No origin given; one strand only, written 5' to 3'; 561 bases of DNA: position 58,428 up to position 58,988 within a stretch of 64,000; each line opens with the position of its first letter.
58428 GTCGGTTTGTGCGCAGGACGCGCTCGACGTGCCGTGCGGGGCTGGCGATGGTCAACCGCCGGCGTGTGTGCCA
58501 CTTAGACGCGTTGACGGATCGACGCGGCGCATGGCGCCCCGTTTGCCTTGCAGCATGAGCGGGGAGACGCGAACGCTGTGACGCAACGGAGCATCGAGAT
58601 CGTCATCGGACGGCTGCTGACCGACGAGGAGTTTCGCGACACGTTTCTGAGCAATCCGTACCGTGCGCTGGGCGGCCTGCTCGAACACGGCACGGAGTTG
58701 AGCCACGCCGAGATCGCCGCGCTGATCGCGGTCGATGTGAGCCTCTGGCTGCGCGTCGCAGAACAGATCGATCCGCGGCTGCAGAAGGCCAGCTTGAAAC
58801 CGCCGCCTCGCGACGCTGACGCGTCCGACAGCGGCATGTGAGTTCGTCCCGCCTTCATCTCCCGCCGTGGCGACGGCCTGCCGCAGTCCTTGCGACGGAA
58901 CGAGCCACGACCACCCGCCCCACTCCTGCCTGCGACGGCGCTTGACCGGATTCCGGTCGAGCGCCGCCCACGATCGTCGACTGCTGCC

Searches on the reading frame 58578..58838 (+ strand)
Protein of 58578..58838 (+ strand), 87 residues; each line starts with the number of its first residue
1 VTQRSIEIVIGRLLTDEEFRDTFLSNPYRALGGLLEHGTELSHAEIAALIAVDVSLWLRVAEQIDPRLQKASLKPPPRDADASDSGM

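Call 3: search_protein_families(library=pfam, proteins=[window:58578-58838:+], max_evalue=1)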
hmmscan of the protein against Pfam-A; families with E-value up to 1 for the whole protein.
window:58578-58838:+ (87 aa): 1 family
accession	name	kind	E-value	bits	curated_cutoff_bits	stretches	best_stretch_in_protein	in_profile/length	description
PF14407.11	Frankia_peptide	-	1.9e-08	34.9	48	1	6-70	2-63/63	Ribosomally synthesized peptide prototyped by Frankia Franean1_4349.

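Call 4: search_protein_families(library=ncbifam, proteins=[window:58578-58838:+], max_evalue=1)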
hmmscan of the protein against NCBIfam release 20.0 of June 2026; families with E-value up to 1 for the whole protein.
window:58578-58838:+ (87 aa): 3 families
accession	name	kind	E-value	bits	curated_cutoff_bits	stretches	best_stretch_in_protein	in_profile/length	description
NF038399.1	NH_RiPP_Os17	domain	1.9e-15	56.7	40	1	5-69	2-63/63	Os1348 family NHLP clan protein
TIGR04509.1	mod_pep_NH_fam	subfamily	3e-05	24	34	1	9-48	10-49/87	NHLP-related RiPP peptide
TIGR03793.1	leader_NHLP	domain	0.04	13.8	50.9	1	8-33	8-33/77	NHLP leader peptide family RiPP precursor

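Call 11: search_solved_structures(query=window:58578-58838:+, max_evalue=10, show_alignments=3)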
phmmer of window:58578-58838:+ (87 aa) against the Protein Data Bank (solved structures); distinct sequences matched with E-value up to 10: 1.
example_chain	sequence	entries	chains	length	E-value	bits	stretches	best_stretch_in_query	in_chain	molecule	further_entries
6lk7_A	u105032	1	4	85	0.36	14.8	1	3-64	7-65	Nitrile hydratase, alpha chain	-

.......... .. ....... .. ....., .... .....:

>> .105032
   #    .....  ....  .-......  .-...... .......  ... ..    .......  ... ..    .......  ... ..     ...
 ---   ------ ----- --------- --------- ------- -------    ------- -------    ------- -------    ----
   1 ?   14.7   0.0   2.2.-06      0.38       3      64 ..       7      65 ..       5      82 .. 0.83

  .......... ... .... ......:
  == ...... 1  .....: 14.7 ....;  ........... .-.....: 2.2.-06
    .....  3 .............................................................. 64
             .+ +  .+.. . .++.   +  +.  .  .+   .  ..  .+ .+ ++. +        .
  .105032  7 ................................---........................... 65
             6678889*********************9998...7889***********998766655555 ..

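Call 12: find_homologous_proteins(query=window:58578-58838:+, max_evalue=0.001)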
Query window:58578-58838:+ (87 aa): 265 proteins with E <= 0.001 among 271 candidates; the best 120 are listed.
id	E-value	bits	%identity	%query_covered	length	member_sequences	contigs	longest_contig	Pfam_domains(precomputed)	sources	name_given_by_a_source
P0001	3.0e-48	179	99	100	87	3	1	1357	PF14407.12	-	-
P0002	6.3e-35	137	78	99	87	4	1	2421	PF14407.12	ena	-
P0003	7.4e-34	133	81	91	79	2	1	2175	PF14407.12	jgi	jgi:hypothetical protein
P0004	3.5e-33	131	80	92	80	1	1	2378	PF14407.12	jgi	jgi:hypothetical protein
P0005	8.4e-33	130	75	98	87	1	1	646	PF14407.12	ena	-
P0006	4.0e-32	128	75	98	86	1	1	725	PF14407.12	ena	-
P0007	4.5e-32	128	79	90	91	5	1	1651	PF14407.12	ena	-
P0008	8.4e-32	127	76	99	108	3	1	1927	PF14407.12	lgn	-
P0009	6.8e-31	124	74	97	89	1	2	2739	PF14407.12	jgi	jgi:hypothetical protein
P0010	1.1e-30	123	74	93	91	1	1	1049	PF14407.12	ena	-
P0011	1.5e-30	123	76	90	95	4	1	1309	PF14407.12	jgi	jgi:hypothetical protein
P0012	6.9e-30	121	76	91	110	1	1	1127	PF14407.12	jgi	jgi:hypothetical protein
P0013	8.5e-30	120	77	89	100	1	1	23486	-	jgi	jgi:hypothetical protein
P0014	9.3e-30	120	72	99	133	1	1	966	PF14407.12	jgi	jgi:hypothetical protein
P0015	1.4e-29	120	68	98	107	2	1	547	PF14407.12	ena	-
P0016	2.0e-29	119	78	85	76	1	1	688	PF14407.12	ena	-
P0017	2.4e-29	119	80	85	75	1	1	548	PF14407.12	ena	-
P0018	2.6e-29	119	75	91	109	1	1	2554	PF14407.12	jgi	jgi:hypothetical protein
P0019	3.0e-29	119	76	86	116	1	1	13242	PF14407.12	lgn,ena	-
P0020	5.3e-29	118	78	85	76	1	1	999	PF14407.12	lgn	-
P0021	1.3e-28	117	78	85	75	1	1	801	PF14407.12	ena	-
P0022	1.3e-28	117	78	85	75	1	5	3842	PF14407.12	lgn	-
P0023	1.5e-28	116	72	94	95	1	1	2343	PF14407.12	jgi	jgi:hypothetical protein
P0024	2.3e-28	116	72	90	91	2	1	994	PF14407.12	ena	-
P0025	2.5e-28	116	80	85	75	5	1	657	PF14407.12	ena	-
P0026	3.2e-28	115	79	86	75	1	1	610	PF14407.12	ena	-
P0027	3.5e-28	115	77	85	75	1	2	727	PF14407.12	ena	-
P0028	5.0e-28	115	77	86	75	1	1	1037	PF14407.12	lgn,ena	-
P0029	5.0e-28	115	70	99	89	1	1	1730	PF14407.12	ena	-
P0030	6.5e-28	114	79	86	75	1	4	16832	PF14407.12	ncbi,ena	-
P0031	7.1e-28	114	67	98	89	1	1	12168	PF14407.12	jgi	jgi:hypothetical protein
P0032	8.5e-28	114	77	86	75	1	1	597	PF14407.12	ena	-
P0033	8.6e-28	114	79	86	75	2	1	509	PF14407.12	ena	-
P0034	9.3e-28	114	79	86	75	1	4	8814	PF14407.12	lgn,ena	-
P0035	1.1e-27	114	77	85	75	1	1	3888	PF14407.12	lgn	-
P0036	1.2e-27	113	76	86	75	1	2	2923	PF14407.12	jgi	-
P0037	1.3e-27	113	79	86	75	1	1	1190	PF14407.12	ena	-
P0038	1.8e-27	113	72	86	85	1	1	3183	PF14407.12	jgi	jgi:hypothetical protein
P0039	2.2e-27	113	73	87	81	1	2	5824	PF14407.12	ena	-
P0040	2.3e-27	113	77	86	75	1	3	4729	PF14407.12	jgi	jgi:hypothetical protein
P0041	2.5e-27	112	78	85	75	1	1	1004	PF14407.12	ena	-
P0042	2.5e-27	112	77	85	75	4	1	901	PF14407.12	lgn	-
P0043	2.6e-27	112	74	85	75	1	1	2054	PF14407.12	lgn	-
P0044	2.6e-27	112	80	85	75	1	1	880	PF14407.12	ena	-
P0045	2.7e-27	112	71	98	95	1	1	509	PF14407.12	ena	-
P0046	2.7e-27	112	69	90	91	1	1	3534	PF14407.12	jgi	jgi:hypothetical protein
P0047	3.1e-27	112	76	85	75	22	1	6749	PF14407.12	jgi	-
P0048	3.5e-27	112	77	85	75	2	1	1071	PF14407.12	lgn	-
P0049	4.0e-27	112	68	97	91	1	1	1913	PF14407.12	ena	-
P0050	4.3e-27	112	76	85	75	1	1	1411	PF14407.12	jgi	jgi:hypothetical protein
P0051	4.4e-27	112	77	86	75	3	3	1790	PF14407.12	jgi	-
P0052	4.5e-27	112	70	91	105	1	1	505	PF14407.12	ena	-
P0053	4.9e-27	112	76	85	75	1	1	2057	PF14407.12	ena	-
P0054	5.4e-27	111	72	86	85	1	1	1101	PF14407.12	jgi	jgi:hypothetical protein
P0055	6.1e-27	111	72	86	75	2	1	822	PF14407.12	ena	-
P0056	6.7e-27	111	77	85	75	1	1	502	PF14407.12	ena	-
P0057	6.7e-27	111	76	85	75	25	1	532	PF14407.12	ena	-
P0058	7.8e-27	111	71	87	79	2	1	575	PF14407.12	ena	-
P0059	8.8e-27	111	75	86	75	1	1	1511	PF14407.12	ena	-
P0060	9.3e-27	111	69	97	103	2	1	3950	PF14407.12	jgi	jgi:hypothetical protein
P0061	1.2e-26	110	77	84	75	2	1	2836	PF14407.12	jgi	jgi:hypothetical protein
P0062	1.2e-26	110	75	86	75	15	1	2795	PF14407.12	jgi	jgi:hypothetical protein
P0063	1.2e-26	110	74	85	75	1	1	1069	PF14407.12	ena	-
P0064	1.3e-26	110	74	85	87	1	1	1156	PF14407.12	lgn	-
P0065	1.3e-26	110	75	86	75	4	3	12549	PF14407.12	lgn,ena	-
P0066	1.5e-26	110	76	86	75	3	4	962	PF14407.12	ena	-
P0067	1.9e-26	110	74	85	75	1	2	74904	PF14407.12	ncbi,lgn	-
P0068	2.4e-26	109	72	86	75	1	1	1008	PF14407.12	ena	-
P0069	2.4e-26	109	77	85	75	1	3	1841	PF14407.12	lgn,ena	-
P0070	2.6e-26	109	77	85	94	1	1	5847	PF14407.12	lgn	-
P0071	4.3e-26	109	73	85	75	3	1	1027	PF14407.12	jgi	jgi:hypothetical protein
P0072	5.0e-26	108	76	85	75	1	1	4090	PF14407.12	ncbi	-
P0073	5.6e-26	108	77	85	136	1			PF14407.12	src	-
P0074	6.4e-26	108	75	86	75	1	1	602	PF14407.12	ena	-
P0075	6.6e-26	108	74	85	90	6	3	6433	PF14407.12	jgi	jgi:hypothetical protein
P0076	6.8e-26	108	73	85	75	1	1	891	PF14407.12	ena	-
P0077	7.9e-26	108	72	86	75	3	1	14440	PF14407.12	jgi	-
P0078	8.8e-26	108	74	85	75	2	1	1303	PF14407.12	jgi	jgi:hypothetical protein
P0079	9.3e-26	107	74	89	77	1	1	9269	PF14407.12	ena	-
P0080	9.7e-26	107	74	85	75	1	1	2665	PF14407.12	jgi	jgi:hypothetical protein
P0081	1.1e-25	107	74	89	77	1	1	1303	PF14407.12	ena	-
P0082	1.1e-25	107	73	85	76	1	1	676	PF14407.12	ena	-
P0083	1.2e-25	107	71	89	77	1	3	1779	PF14407.12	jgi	jgi:hypothetical protein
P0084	1.4e-25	107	76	85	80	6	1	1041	PF14407.12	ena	-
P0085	1.4e-25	107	74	85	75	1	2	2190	PF14407.12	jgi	jgi:hypothetical protein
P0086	1.4e-25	107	77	85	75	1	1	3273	PF14407.12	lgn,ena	-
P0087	1.5e-25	107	74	85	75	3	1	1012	PF14407.12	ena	-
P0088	1.5e-25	107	70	85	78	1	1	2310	PF14407.12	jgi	-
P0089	1.5e-25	107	74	85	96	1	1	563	PF14407.12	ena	-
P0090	1.7e-25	107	73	85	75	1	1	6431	PF14407.12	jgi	jgi:hypothetical protein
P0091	1.8e-25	107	70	91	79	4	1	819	PF14407.12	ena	-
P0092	1.9e-25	106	73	85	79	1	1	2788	PF14407.12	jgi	jgi:hypothetical protein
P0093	2.0e-25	106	68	91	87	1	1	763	PF14407.12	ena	-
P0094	2.2e-25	106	77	85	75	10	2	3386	PF14407.12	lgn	-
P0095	2.4e-25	106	73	85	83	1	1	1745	PF14407.12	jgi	jgi:hypothetical protein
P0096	3.4e-25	106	68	86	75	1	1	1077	PF14407.12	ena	-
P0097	3.7e-25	106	76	85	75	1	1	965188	PF14407.12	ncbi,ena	-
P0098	4.8e-25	105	72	85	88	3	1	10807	PF14407.12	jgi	jgi:hypothetical protein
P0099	5.2e-25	105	77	85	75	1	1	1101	PF14407.12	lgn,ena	-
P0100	6.4e-25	105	72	85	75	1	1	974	PF14407.12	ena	-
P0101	6.7e-25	105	73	86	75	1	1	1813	PF14407.12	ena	-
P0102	7.0e-25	105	71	91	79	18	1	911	PF14407.12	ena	-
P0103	7.0e-25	105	60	99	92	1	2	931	PF14407.12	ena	-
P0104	8.2e-25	104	76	85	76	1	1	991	PF14407.12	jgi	jgi:hypothetical protein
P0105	9.6e-25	104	74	85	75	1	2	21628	PF14407.12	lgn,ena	-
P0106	9.8e-25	104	74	85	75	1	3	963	PF14407.12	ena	-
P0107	9.8e-25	104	74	85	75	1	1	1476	PF14407.12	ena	-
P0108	9.9e-25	104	73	85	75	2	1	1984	PF14407.12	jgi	jgi:hypothetical protein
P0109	1.0e-24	104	69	89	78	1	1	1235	PF14407.12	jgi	jgi:hypothetical protein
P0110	1.1e-24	104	74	84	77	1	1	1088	PF14407.12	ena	-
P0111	1.3e-24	104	72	85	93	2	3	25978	PF14407.12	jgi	jgi:hypothetical protein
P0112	1.3e-24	104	72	85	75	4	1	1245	PF14407.12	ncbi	-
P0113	1.4e-24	104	70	87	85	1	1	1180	PF14407.12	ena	-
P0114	1.4e-24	104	71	86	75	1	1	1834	PF14407.12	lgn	-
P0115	1.4e-24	104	73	85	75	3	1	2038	PF14407.12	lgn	-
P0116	1.6e-24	104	74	85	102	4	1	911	PF14407.12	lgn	-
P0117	1.7e-24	103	73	85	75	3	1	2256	PF14407.12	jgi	-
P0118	1.7e-24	103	70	89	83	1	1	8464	PF14407.12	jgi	jgi:hypothetical protein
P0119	1.8e-24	103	69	85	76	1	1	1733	PF14407.12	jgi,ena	-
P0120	1.8e-24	103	68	85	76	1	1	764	PF14407.12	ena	-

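Call 13: find_encoding_contigs(protein=P0097, flank=10000, max_places=3)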
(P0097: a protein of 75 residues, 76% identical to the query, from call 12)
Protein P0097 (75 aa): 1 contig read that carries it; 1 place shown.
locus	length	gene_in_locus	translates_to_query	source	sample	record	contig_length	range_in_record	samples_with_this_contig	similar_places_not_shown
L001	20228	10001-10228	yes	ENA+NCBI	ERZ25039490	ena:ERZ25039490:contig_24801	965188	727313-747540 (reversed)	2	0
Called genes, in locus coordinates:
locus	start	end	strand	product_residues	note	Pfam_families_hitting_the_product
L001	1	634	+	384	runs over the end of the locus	PF03219:TLC (faint)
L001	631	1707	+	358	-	-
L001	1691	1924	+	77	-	-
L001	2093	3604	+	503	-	-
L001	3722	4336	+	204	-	-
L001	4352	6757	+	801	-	PF13185:GAF_2, PF01590:GAF (weak), PF13185:GAF_2, PF00158:Sigma54_activat, PF14532:Sigma54_activ_2, PF07728:AAA_5, PF25601:AAA_lid_14, PF02954:HTH_8, +1 more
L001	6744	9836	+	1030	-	-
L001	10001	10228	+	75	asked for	PF14407:Frankia_peptide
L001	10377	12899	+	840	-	PF01326:PPDK_N, PF27448:Rph_4th, PF00391:PEP-utilizers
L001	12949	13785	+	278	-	PF00027:cNMP_binding, PF06210:DUF1003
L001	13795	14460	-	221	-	PF00849:PseudoU_synth_2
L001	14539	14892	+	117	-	PF01253:SUI1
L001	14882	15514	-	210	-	-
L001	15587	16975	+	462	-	PF01839:FG-GAP (faint), PF13517:FG-GAP_3, PF20009:GEVED (faint), PF13517:FG-GAP_3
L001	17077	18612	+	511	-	PF00282:Pyridoxal_deC, PF00266:Aminotran_5 (weak), PF01212:Beta_elim_lyase (weak)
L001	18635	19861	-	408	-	PF07690:MFS_1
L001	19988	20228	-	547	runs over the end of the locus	PF19290:PmbA_TldD_2nd, PF19289:PmbA_TldD_3rd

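Call 14: find_encoding_contigs(protein=P0067, flank=10000, max_places=3)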
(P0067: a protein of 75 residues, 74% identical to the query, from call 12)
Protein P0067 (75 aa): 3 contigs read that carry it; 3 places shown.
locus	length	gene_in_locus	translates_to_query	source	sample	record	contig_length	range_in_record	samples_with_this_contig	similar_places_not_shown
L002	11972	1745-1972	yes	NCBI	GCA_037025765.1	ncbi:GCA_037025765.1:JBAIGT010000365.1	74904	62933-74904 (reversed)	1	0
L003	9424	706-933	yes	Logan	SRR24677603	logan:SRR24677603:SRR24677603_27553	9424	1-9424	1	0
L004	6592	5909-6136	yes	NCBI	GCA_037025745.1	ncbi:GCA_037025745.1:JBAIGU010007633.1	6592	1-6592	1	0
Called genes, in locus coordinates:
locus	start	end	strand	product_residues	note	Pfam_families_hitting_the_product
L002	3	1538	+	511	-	?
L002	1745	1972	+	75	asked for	PF14407:Frankia_peptide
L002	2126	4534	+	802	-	PF01326:PPDK_N, PF27448:Rph_4th, PF00391:PEP-utilizers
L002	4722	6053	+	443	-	PF02321:OEP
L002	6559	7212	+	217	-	PF25954:Beta-barrel_RND_2, PF25967:RND-MFP_C (weak), PF25975:CzcB_C (weak), PF25989:YknX_C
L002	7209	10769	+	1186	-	PF00873:ACR_tran, PF02355:SecD_SecF_C (faint)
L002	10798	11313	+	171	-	PF13590:DUF4136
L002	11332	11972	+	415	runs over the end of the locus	PF00890:FAD_binding_2 (faint), PF01266:DAO (faint), PF01494:FAD_binding_3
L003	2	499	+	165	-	?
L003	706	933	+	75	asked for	PF14407:Frankia_peptide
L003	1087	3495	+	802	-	PF01326:PPDK_N, PF27448:Rph_4th, PF00391:PEP-utilizers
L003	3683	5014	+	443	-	PF02321:OEP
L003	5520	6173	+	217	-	PF25954:Beta-barrel_RND_2, PF25967:RND-MFP_C (weak), PF25975:CzcB_C (weak), PF25989:YknX_C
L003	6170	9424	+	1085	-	?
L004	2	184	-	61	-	?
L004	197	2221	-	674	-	PF25183:OMP_b-brl_4 (weak)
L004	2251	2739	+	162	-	-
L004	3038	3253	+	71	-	-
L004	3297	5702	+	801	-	PF01590:GAF (weak), PF13185:GAF_2, PF00158:Sigma54_activat, PF01078:Mg_chelatase (faint), PF14532:Sigma54_activ_2, PF07728:AAA_5, PF25601:AAA_lid_14, PF02954:HTH_8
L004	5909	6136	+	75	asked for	PF14407:Frankia_peptide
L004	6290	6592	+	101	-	?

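Call 19: find_related_loci(query=A1, collection=genome_contigs, flank=10000)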
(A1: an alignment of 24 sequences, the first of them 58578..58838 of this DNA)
Query A1 (87 aa) in genome_contigs; peptide patterns used: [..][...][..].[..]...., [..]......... (x = any residue, [..] = any of these).
361 stretches matched a pattern; 39 encode a relative of the query (tblastn E <= 1e-3); 39 distinct loci.
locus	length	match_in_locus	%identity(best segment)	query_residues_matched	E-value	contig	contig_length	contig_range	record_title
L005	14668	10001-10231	77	1-77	6e-35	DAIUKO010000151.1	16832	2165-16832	MAG TPA_asm: Vicinamibacterales bacterium isolate CTOTU27892 NODE_494_length_16832_cov_8.376170, whole genome shotgun se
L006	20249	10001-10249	70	1-84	1e-32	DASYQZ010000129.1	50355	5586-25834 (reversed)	MAG TPA_asm: Vicinamibacterales bacterium isolate SMAG_U4498 k141_322104, whole genome shotgun sequence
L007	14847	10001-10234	72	1-79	3e-31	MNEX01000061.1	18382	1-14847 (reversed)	MAG: Acidobacteria bacterium 13_1_40CM_65_14 13_1_40cm_scaffold_388, whole genome shotgun sequence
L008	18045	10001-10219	60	1-73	3e-25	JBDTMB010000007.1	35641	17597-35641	MAG: Vicinamibacterales bacterium isolate cluster3_bin.116 NODE_3303_length_35641_cov_6.459928, whole genome shotgun seq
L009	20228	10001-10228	59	3-78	9e-25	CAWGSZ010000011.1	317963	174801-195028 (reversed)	MAG: Vicinamibacterales bacterium isolate MFD05567.bin.1.13 genome assembly, contig: contig_56137, whole genome shotgun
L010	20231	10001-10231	58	2-78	8e-25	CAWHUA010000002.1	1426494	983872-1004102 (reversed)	MAG: Vicinamibacterales bacterium isolate MFD05747.bin.1.108 genome assembly, contig: contig_1936, whole genome shotgun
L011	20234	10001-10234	55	1-78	1e-24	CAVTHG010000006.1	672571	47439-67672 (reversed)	MAG: uncultured Acidobacteriota bacterium isolate MFD09212.bin.2.142 genome assembly, contig: contig_27505, whole genome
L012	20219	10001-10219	60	2-74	1e-24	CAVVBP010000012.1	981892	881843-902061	MAG: Vicinamibacterales bacterium isolate MFD02809.bin.1.263 genome assembly, contig: contig_57777, whole genome shotgun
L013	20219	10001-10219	60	2-74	2e-24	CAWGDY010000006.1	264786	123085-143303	MAG: Vicinamibacterales bacterium isolate MFD02242.bin.1.84 genome assembly, contig: contig_13035, whole genome shotgun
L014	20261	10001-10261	52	1-87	1e-23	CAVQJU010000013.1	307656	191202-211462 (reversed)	MAG: uncultured Acidobacteriota bacterium isolate MFD02242.bin.2.39 genome assembly, contig: contig_39186, whole genome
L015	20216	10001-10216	60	2-73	2e-23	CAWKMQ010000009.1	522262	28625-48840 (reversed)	MAG: Vicinamibacterales bacterium isolate MFD03066.bin.2.29 genome assembly, contig: contig_1357, whole genome shotgun s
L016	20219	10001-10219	60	1-73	3e-23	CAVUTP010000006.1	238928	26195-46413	MAG: uncultured Acidobacteriota bacterium isolate MFD03899.bin.2.164 genome assembly, contig: contig_23658, whole genome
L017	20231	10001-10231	56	1-77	5e-23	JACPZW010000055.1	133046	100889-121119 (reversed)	MAG: Acidobacteria bacterium isolate NC_groundwater_900_Pr1_S-0.2um_67_29 Montesol18-Sp2_coassembly_scaffold_825820, who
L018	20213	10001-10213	56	3-73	1e-22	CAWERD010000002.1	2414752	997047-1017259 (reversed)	MAG: Vicinamibacterales bacterium isolate MFD09212.bin.1.144 genome assembly, contig: contig_3066, whole genome shotgun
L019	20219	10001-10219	55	1-73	4e-22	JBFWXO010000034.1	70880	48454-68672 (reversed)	MAG: Vicinamibacterales bacterium isolate CA_2019_TPBS_142 NODE_2769_length_70880_cov_6.011194_TPBS, whole genome shotgu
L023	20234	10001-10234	47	1-78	3e-18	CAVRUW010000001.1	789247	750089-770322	MAG: uncultured Acidobacteriota bacterium isolate MFD02840.bin.1.220 genome assembly, contig: contig_10024, whole genome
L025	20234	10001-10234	47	1-78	6e-18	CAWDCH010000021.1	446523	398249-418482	MAG: Vicinamibacteria bacterium isolate MFD04850.bin.1.102 genome assembly, contig: contig_84, whole genome shotgun sequ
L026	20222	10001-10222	45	1-74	7e-18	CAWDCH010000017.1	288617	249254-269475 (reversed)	MAG: Vicinamibacteria bacterium isolate MFD04850.bin.1.102 genome assembly, contig: contig_48942, whole genome shotgun s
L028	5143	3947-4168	45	1-74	2e-17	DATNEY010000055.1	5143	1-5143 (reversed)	MAG TPA_asm: Vicinamibacterales bacterium isolate SMAG_U11280 k141_5351846, whole genome shotgun sequence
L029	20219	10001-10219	44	1-73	8e-17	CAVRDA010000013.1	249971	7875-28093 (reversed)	MAG: Vicinamibacteria bacterium isolate MFD04850.bin.2.119 genome assembly, contig: contig_49214, whole genome shotgun s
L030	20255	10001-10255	41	1-85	1e-16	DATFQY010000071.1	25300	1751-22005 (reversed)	MAG TPA_asm: Thermoanaerobaculia bacterium isolate SMAG_U9343 k141_5268990, whole genome shotgun sequence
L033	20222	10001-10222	43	1-74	7e-16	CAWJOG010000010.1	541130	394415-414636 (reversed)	MAG: Vicinamibacterales bacterium isolate MFD02840.bin.2.32 genome assembly, contig: contig_3397, whole genome shotgun s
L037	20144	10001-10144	49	1-51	1e-9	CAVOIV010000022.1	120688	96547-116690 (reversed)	MAG: uncultured candidate division NC10 bacterium isolate MFD10007.bin.2.127 genome assembly, contig: contig_34662, whol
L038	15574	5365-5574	34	1-73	3e-9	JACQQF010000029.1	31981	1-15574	MAG: Candidatus Methylomirabilota bacterium isolate NC_groundwater_1326_Ag_S-0.2um_61_204 S_p2_S4_coassembly_k141_811028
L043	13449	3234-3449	35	1-72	3e-9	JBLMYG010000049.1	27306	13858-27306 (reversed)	MAG: Acidithiobacillales bacterium isolate MAG235 PRJNA957066_bin18_renamed_48, whole genome shotgun sequence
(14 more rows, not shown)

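Call 29: search_protein_families(library=pfam, proteins=[L043:3518-4651:+, L026:15794-19111:+, L006:15575-16918:+, L002:2126-4531:+, L017:13818-15356:+, L008:11949-14465:+, L029:7305-7637:+, L026:6670-7200:+, L025:4101-4478:-, L028:4237-4572:+], max_evalue=0.001)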
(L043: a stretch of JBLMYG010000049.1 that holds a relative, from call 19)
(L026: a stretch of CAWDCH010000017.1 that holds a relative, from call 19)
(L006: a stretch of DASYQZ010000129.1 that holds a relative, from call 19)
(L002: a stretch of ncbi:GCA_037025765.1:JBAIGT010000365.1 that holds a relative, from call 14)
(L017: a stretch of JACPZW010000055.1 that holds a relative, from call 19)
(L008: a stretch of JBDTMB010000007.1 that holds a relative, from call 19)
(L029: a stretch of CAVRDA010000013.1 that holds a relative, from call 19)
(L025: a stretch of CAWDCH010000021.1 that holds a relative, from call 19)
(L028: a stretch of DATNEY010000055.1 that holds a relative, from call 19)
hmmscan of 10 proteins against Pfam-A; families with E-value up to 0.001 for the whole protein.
L043:3518-4651:+ (378 aa): 2 families
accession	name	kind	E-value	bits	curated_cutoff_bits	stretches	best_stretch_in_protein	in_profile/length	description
PF16576.10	HlyD_D23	-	9.7e-26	90.8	30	1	58-272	6-214/214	Barrel-sandwich domain of CusB or HlyD membrane-fusion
PF13437.12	HlyD_3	-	1.7e-16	61.3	22.2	1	165-269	1-106/106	HlyD family secretion protein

L026:15794-19111:+ (1106 aa): 2 families
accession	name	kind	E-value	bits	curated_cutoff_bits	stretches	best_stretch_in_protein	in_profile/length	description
PF00873.25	ACR_tran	-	4.6e-212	707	28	1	5-1073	1-1019/1021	AcrB/AcrD/AcrF family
PF03176.21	MMPL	-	2e-07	30.7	20.5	1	296-502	103-306/333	MMPL family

L006:15575-16918:+ (448 aa): 1 family
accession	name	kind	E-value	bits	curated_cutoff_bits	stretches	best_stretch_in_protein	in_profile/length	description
PF02321.23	OEP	-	1.3e-39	136.4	22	2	265-444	4-187/187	Outer membrane efflux protein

L002:2126-4531:+ (802 aa): 2 families
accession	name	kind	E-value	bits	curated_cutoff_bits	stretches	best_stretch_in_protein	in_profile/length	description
PF01326.24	PPDK_N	-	3.9e-50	171.4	27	2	71-196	100-229/328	Pyruvate phosphate dikinase, AMP/ATP-binding domain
PF00391.29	PEP-utilizers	-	4e-21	74.8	23.1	1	727-797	2-72/72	PEP-utilising enzyme, mobile domain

L017:13818-15356:+ (513 aa): 1 family
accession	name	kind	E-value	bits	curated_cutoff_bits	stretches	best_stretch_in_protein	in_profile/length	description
PF02321.23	OEP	-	1.9e-39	135.9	22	2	293-494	3-182/187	Outer membrane efflux protein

L008:11949-14465:+ (839 aa): 2 families
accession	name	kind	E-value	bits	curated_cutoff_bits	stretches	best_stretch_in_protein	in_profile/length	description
PF12704.14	MacB_PCD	-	1.7e-36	126.9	27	2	22-254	1-206/207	MacB-like periplasmic core domain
PF02687.27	FtsX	-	5.7e-20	72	25.5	2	719-831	2-119/120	FtsX-like permease C-terminal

L029:7305-7637:+ (111 aa): 1 family
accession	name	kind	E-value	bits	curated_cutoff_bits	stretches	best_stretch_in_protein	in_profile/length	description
PF13590.11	DUF4136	-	4.9e-17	63.2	32.8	1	6-109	52-152/152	Domain of unknown function (DUF4136)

L026:6670-7200:+ (177 aa): 0 families

L025:4101-4478:- (125 aa): 1 family
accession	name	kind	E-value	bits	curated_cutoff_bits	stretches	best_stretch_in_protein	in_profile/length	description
PF13564.11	DoxX_2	-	1.2e-21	77.2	26.3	1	10-104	3-99/103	DoxX-like family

L028:4237-4572:+ (112 aa): 0 families
